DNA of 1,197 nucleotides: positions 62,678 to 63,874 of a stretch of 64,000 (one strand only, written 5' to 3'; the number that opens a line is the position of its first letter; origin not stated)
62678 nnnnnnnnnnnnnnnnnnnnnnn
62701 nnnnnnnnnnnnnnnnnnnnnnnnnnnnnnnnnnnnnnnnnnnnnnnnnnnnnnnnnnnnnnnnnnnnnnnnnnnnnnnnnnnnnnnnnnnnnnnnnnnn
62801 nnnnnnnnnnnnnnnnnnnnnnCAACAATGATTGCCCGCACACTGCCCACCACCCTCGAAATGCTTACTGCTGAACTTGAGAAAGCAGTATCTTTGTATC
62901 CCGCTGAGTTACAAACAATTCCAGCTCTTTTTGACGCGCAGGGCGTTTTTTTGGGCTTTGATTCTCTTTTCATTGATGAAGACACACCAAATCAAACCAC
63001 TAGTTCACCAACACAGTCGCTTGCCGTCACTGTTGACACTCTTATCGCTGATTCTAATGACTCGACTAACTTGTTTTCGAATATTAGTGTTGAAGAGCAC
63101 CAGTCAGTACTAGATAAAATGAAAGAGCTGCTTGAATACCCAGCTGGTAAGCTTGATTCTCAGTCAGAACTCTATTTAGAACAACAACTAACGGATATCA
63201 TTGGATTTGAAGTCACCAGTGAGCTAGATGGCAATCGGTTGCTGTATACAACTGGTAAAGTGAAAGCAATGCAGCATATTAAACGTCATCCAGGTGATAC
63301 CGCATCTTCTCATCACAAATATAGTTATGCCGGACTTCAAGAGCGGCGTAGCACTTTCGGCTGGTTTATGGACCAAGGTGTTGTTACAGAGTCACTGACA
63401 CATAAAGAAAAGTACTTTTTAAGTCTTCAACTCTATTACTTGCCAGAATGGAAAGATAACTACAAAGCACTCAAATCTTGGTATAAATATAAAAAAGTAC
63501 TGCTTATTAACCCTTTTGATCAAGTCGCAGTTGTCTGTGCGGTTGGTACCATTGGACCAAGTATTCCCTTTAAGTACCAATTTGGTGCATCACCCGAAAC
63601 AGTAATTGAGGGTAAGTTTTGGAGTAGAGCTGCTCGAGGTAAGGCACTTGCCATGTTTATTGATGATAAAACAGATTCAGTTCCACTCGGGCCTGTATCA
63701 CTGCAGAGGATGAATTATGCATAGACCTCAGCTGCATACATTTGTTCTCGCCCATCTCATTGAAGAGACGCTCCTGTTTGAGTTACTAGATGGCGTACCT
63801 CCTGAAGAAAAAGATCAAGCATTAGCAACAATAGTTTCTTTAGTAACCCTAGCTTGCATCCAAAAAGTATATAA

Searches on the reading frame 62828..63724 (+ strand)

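Call 43: search_protein_families(library=pfam, proteins=[window:62828-63724:+], max_evalue=1)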
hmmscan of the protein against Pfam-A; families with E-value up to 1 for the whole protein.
window:62828-63724:+ (298 aa): 2 families
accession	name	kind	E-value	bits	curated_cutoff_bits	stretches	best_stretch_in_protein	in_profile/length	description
PF05131.20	Pep3_Vps18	-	0.032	13.6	23.1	1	146-211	212-282/353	Pep3/Vps18/deep orange beta-propeller domain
PF17117.11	DUF5104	-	0.18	12.8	27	1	75-120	10-55/107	Domain of unknown function (DUF5104)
